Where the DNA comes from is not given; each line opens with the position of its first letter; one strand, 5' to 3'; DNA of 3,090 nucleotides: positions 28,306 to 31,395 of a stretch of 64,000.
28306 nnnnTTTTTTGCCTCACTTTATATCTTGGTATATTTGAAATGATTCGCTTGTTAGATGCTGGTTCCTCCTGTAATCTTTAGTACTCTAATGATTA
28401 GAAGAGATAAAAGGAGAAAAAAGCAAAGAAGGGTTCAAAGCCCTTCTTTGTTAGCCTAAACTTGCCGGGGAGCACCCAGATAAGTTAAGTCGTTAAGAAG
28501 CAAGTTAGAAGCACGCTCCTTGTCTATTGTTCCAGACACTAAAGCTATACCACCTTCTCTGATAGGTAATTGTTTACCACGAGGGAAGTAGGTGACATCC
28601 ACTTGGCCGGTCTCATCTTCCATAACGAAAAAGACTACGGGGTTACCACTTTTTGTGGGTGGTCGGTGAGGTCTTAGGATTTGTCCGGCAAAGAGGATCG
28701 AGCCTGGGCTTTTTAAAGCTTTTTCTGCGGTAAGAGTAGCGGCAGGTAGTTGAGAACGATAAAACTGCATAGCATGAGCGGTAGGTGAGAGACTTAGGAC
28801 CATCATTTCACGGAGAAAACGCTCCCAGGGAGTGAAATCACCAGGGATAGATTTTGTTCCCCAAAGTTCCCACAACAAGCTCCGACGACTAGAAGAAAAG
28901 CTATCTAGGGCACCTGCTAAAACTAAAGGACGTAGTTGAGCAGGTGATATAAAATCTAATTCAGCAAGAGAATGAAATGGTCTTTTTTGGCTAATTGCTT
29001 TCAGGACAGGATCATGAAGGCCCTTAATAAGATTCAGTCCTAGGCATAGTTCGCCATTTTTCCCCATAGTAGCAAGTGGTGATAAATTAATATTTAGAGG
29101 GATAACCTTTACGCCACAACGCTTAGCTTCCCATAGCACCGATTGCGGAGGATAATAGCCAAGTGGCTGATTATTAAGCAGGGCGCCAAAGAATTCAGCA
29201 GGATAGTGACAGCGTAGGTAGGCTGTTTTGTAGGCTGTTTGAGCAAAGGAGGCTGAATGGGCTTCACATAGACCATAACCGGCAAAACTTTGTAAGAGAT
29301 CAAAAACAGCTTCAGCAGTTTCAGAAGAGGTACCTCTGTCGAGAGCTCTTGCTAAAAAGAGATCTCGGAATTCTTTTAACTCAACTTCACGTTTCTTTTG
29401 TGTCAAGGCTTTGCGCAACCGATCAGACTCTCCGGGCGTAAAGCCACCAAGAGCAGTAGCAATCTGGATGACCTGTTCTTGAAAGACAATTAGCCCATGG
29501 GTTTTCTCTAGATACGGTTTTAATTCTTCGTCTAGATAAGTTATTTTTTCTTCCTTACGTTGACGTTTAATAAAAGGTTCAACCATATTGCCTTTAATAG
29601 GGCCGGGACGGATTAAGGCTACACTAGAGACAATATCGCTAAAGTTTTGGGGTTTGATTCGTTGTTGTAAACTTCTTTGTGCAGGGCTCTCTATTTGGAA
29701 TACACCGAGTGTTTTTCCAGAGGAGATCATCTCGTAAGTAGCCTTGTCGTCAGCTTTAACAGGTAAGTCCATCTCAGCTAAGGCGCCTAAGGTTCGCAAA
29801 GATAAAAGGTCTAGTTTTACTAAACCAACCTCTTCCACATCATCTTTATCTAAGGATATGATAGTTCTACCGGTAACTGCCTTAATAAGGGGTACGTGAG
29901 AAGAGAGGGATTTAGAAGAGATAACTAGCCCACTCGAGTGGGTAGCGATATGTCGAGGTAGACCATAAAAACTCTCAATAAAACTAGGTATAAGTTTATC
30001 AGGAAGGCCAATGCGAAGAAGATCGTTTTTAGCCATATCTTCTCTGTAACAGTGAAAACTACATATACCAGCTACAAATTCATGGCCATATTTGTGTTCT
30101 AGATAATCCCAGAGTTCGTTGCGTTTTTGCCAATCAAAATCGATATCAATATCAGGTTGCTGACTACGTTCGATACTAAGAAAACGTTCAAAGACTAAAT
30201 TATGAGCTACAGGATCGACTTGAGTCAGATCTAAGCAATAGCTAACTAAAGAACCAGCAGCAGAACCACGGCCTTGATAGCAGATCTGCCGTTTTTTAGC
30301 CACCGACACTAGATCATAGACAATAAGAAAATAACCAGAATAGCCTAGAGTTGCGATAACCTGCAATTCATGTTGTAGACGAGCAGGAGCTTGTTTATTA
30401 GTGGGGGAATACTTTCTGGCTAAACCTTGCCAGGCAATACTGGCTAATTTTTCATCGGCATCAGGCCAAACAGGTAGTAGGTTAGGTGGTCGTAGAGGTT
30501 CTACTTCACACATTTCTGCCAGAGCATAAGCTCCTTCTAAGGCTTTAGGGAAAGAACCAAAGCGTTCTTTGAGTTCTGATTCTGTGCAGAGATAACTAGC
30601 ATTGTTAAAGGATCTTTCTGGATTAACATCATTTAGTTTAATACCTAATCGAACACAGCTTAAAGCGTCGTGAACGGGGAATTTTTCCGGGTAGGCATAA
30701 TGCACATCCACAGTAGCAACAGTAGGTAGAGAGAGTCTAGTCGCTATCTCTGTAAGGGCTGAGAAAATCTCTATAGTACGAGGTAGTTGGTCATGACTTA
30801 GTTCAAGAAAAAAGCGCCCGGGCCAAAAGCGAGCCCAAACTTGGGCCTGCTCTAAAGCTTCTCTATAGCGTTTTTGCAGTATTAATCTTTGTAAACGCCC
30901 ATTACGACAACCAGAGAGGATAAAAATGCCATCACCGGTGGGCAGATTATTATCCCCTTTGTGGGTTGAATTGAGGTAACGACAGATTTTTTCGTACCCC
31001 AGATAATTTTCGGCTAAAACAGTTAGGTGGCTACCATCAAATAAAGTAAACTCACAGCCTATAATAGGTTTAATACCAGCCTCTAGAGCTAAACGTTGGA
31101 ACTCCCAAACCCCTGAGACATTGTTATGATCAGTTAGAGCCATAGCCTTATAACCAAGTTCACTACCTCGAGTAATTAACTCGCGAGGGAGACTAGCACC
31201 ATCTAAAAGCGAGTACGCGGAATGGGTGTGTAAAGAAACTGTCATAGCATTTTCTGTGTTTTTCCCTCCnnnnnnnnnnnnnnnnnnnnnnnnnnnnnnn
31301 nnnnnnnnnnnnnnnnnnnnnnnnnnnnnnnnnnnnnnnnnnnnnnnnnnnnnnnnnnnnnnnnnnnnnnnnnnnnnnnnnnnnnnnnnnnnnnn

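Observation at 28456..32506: SOS mutagenesis-like cassette (truncated ImuB-like gene plus DnaE2/ImuC-like polymerase) with a Cheo-type LexA box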

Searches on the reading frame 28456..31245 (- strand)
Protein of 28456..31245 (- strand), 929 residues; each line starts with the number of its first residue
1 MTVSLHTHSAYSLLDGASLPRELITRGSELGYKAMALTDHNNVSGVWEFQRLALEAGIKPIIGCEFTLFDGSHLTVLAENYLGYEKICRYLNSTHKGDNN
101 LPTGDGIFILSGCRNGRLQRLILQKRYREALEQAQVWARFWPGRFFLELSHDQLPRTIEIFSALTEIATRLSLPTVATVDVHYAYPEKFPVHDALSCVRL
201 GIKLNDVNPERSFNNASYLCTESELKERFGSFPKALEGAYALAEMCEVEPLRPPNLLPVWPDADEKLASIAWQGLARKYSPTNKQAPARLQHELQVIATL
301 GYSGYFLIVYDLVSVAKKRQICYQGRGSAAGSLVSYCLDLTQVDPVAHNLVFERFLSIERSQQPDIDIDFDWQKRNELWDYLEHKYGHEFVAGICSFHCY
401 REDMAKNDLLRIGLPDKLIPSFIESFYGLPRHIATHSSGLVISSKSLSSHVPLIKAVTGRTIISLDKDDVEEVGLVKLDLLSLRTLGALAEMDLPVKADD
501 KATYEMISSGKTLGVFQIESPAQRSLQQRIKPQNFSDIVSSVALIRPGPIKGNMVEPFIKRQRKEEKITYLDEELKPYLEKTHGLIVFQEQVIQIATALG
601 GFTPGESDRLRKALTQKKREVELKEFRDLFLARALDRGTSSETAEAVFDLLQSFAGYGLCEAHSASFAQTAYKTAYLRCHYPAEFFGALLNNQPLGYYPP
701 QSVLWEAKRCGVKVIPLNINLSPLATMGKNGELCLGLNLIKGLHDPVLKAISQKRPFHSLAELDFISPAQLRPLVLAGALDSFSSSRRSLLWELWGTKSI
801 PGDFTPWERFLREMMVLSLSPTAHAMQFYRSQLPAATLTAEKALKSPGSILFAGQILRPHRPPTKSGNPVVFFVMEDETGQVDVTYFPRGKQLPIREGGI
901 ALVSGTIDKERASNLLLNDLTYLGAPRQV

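Call 3: search_protein_families(library=pfam, proteins=[window:28456-31245:-], max_evalue=0.1)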
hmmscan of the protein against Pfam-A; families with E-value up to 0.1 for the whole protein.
window:28456-31245:- (929 aa): 5 families
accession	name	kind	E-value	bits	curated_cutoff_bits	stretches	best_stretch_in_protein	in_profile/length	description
PF07733.18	DNA_pol3_alpha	-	3.9e-63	213.9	23.9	2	266-412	2-150/260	Bacterial DNA polymerase III alpha NTPase domain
PF17657.6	DNA_pol3_finger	-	2.1e-49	167.5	22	1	496-636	25-164/166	Bacterial DNA polymerase III alpha subunit finger domain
PF02811.25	PHP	-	6.2e-30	105.1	26.4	1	5-150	2-162/164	PHP domain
PF14579.12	HHH_6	-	3.4e-09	37.2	25.6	1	711-790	1-90/90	Helix-hairpin-helix motif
PF01336.31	tRNA_anti-codon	-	6.1e-05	23.3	27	1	857-910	8-60/75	OB-fold nucleic acid binding domain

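Call 4: search_protein_families(library=ncbifam, proteins=[window:28456-31245:-], max_evalue=0.1)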
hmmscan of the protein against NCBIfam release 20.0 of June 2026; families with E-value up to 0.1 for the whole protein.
window:28456-31245:- (929 aa): 20 families
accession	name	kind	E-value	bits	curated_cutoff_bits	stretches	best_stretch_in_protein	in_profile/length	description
NF004225.0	PRK05672.1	subfamily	1.6e-206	688.6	939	2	422-888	485-993/1047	error-prone DNA polymerase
NF004226.0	PRK05673.1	equivalog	1.7e-195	652.2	1002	3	3-402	7-440/1146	DNA polymerase III subunit alpha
TIGR00594.1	polc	superfamily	4.6e-185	617.6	434.35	2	3-412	2-447/1022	DNA polymerase III subunit alpha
NF005298.0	PRK06826.1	equivalog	3.6e-184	614.4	1260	2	3-399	6-432/1151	DNA polymerase III subunit alpha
NF005377.0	PRK06920.1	equivalog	6.6e-143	477.9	1806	2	3-418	4-437/1108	DNA polymerase III subunit alpha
NF005617.0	PRK07374.1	equivalog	4.1e-133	445.6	1653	2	433-791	521-903/1170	DNA polymerase III subunit alpha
NF005582.0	PRK07279.1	equivalog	4.6e-128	428.8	1279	3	427-915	439-954/1033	DNA polymerase III subunit alpha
NF005516.0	PRK07135.1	equivalog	1.3e-123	414.2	1084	3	424-755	431-774/974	DNA polymerase III DnaE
NF004550.0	PRK05898.1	equivalog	2.3e-114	383.6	1182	3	426-785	431-811/971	DNA polymerase III subunit alpha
NF007079.0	PRK09532.1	equivalog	1.3e-105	354.4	1525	3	3-401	4-443/876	DNA polymerase III subunit alpha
NF001688.0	PRK00448.1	equivalog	2.3e-30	105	873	2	105-346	658-913/1445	PolC-type DNA polymerase III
TIGR01405.1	polC_Gram_pos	equivalog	7.2e-25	86.9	1043.45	2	105-375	424-707/1211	DNA polymerase III subunit alpha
NF005616.0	PRK07373.1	equivalog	3.3e-12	45.7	646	1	661-793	40-182/449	DNA polymerase III subunit alpha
NF041577.1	nside_bi_sphtase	equivalog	6e-09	35.5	400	1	2-67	3-66/276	3',5'-nucleoside bisphosphate phosphatase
NF004981.0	PRK06361.1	equivalog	9.1e-07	28.4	117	1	4-69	3-74/217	histidinol phosphate phosphatase domain-containing protein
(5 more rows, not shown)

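Call 16: search_solved_structures(query=window:28456-31245:-, max_evalue=1e-10)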
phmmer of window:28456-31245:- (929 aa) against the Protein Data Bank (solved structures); distinct sequences matched with E-value up to 1e-10: 13.
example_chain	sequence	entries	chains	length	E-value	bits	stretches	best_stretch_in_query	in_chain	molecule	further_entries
4jom_A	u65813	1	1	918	4.1e-125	421.9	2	423-791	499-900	DNA polymerase III subunit alpha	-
5fku_A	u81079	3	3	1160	8.6e-122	410.9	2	423-791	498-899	DNA POLYMERASE III SUBUNIT ALPHA | DNA POLYMERASE III ALPHA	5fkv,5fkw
2hqa_A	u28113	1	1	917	1.1e-121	410.6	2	423-791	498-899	DNA polymerase III alpha subunit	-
2hnh_A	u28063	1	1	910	1.1e-121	410.6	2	423-791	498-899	DNA polymerase III alpha subunit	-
5m1s_A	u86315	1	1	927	1.1e-121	410.5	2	423-791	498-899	DNA polymerase III subunit alpha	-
7pu7_A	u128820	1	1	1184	3.1e-117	395.8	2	102-413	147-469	DNA polymerase III subunit alpha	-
2hpi_A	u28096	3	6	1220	9e-117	394.3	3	426-789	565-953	DNA polymerase III alpha subunit | DNA polymerase III subunit alpha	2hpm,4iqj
5lew_A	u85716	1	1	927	3.5e-116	392.3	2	102-413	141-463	DNA polymerase III subunit alpha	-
3e0d_A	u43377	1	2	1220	2.3e-115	389.6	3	426-789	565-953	DNA polymerase III subunit alpha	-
4gx8_A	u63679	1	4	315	3.5e-29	104.5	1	3-248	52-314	DNA polymerase III subunit epsilon,DNA polymerase III subunit alpha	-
4gx9_A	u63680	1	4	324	3.8e-29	104.3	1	3-248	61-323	DNA polymerase III subunit epsilon,DNA polymerase III subunit alpha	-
9qpc_A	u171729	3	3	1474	9e-18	66.7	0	104-349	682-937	DNA polymerase III PolC-type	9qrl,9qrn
3f2b_A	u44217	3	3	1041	1.8e-16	62.4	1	3-352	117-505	DNA-directed DNA polymerase III alpha chain | GEOBACILLUS KAUSTOPHILUS DNA POLC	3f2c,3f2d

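Call 28: find_homologous_proteins(query=window:28456-31245:-, max_evalue=1e-50)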
Query window:28456-31245:- (929 aa): 7979 proteins with E <= 1e-50 among 8000 candidates; the best 120 are listed.
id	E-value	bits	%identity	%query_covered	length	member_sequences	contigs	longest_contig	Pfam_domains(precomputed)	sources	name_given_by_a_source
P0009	0.0e+0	2129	100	100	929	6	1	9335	PF02811.27,PF14579.13,PF17657.7,PF07733.19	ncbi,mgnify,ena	mgnify:FL=1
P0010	0.0e+0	1546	70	100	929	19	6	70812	PF02811.27,PF14579.13,PF01336.32,PF17657.7,PF07733.19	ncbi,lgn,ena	-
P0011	0.0e+0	1506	70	100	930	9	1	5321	PF02811.27,PF14579.13,PF01336.32,PF17657.7,PF07733.19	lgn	-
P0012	0.0e+0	1496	70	100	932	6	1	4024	PF02811.27,PF14579.13,PF01336.32,PF17657.7,PF07733.19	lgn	-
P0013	0.0e+0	1430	67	100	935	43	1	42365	PF02811.27,PF14579.13,PF01336.32,PF17657.7,PF07733.19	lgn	-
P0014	2.3e-227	775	41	95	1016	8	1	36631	PF02811.27,PF14579.13,PF01336.32,PF17657.7,PF07733.19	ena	-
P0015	9.4e-227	773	43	96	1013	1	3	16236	PF02811.27,PF14579.13,PF01336.32,PF17657.7,PF07733.19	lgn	-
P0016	4.2e-225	768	42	98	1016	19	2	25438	PF02811.27,PF14579.13,PF01336.32,PF17657.7,PF07733.19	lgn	-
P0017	1.1e-224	766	41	95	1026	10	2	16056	PF02811.27,PF14579.13,PF01336.32,PF17657.7,PF07733.19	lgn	-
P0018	3.7e-224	765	40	95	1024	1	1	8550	PF02811.27,PF14579.13,PF01336.32,PF17657.7,PF07733.19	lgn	-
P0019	1.1e-223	763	41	95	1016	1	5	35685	PF02811.27,PF14579.13,PF01336.32,PF17657.7,PF07733.19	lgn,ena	-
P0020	7.3e-223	760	41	95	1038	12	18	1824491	PF02811.27,PF14579.13,PF01336.32,PF17657.7,PF07733.19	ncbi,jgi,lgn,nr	ncbi:MAG: DNA polymerase III subunit alpha [Bacillota bacterium]|jgi:error-prone DNA polymerase|nr:D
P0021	4.9e-222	758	41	95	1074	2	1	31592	PF02811.27,PF14579.13,PF01336.32,PF17657.7,PF07733.19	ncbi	ncbi:MAG: DNA polymerase III subunit alpha [Bacillota bacterium]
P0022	8.9e-222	757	42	95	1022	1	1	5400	PF02811.27,PF14579.13,PF01336.32,PF17657.7,PF07733.19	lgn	-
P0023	2.7e-221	755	42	95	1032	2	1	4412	PF02811.27,PF14579.13,PF01336.32,PF17657.7,PF07733.19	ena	-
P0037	1.7e-216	739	42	95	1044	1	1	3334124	PF02811.27,PF14579.13,PF01336.32,PF17657.7,PF07733.19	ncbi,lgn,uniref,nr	ncbi:error-prone DNA polymerase [Thermanaeromonas toyohensis ToBE]|uniref:DNA-directed DNA polymeras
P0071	3.3e-210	718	39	98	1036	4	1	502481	PF02811.27,PF14579.13,PF01336.32,PF17657.7,PF07733.19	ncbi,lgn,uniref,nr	ncbi:DNA polymerase III subunit alpha [Alicyclobacillus macrosporangiidus]|uniref:DNA polymerase III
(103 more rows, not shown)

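Call 29: find_encoding_contigs(protein=P0037, flank=5000, max_places=1)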
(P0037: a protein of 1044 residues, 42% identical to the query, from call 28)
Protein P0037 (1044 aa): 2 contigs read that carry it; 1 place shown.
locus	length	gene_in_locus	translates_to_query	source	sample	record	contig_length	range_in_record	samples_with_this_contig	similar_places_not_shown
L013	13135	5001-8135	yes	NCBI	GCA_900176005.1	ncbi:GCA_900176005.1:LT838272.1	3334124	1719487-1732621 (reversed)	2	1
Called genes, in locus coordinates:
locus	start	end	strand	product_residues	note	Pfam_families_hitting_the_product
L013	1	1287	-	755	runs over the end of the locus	PF00270:DEAD, PF00271:Helicase_C, PF22982:WHD_HRQ1, PF09369:MZB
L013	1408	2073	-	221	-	PF18780:HNH_repeat (faint)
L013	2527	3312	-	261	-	PF01904:DUF72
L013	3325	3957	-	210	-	PF00717:Peptidase_S24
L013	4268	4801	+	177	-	-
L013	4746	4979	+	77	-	-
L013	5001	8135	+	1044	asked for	PF02811:PHP, PF07733:DNA_pol3_alpha, PF17657:DNA_pol3_finger, PF14579:HHH_6, PF01336:tRNA_anti-codon (weak)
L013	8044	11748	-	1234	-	PF18780:HNH_repeat, PF04545:Sigma70_r4 (faint), PF13560:HTH_31, PF01381:HTH_3, PF13443:HTH_26 (weak), PF01381:HTH_3, PF13560:HTH_31 (weak), PF18780:HNH_repeat (weak), +2 more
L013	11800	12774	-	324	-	-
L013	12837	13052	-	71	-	-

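Call 30: find_encoding_contigs(protein=P0071, flank=5000, max_places=1)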
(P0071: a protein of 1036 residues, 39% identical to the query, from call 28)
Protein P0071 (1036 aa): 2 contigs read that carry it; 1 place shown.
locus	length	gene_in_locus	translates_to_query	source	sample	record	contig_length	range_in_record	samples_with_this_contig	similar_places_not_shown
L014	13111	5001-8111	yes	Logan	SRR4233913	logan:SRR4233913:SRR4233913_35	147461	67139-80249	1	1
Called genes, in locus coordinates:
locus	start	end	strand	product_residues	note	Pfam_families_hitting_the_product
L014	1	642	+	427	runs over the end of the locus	PF06808:DctM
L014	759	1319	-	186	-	PF00877:NLPC_P60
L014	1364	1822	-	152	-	-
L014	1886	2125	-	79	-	-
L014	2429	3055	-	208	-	PF01476:LysM, PF00188:CAP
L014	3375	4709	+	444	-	-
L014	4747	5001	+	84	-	-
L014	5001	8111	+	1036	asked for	PF02811:PHP, PF07733:DNA_pol3_alpha, PF17657:DNA_pol3_finger, PF14579:HHH_6, PF01336:tRNA_anti-codon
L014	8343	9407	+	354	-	PF07894:SACK1 (faint), PF13091:PLDc_2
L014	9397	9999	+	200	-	PF01569:PAP2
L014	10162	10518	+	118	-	PF13473:Cupredoxin_1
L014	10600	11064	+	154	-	PF02566:OsmC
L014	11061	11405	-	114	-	PF11969:DcpS_C, PF01230:HIT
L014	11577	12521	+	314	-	PF01063:Aminotran_4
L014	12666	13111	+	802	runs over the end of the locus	PF02737:3HCDH_N, PF00725:3HCDH, PF00378:ECH_1, PF16113:ECH_2 (weak)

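Call 31: find_encoding_contigs(protein=P0020, flank=5000, max_places=1)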
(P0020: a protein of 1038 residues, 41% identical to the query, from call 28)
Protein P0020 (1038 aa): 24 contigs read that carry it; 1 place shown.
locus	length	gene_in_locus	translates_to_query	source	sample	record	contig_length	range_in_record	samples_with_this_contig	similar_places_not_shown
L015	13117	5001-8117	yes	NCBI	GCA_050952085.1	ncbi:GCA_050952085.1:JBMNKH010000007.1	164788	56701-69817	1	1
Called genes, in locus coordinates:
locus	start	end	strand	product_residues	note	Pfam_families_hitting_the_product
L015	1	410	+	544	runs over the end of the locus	PF01590:GAF (weak), PF13492:GAF_3 (weak), PF00989:PAS, PF08448:PAS_4, PF13188:PAS_8, PF08447:PAS_3, PF07730:HisKA_3, PF02518:HATPase_c, +2 more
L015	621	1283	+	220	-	PF04545:Sigma70_r4 (faint), PF04542:Sigma70_r2, PF08281:Sigma70_r4_2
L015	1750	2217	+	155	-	PF12229:PG_binding_4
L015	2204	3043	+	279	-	PF04294:VanW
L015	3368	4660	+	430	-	-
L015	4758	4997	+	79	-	PF20114:DUF6504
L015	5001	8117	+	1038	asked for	PF02811:PHP, PF07733:DNA_pol3_alpha, PF17657:DNA_pol3_finger, PF14579:HHH_6, PF01336:tRNA_anti-codon (weak)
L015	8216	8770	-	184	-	PF03602:Cons_hypoth95, PF02475:TRM5-TYW2_MTfase, PF05175:MTS, PF01170:UPF0020 (weak), PF09445:Methyltransf_15, PF13649:Methyltransf_25, PF13847:Methyltransf_31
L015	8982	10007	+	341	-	PF00586:AIRS, PF02769:AIRS_C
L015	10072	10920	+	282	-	-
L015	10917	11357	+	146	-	-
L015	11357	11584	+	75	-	-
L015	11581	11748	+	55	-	-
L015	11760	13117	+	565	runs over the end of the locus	PF00004:AAA, PF17862:AAA_lid_3 (faint)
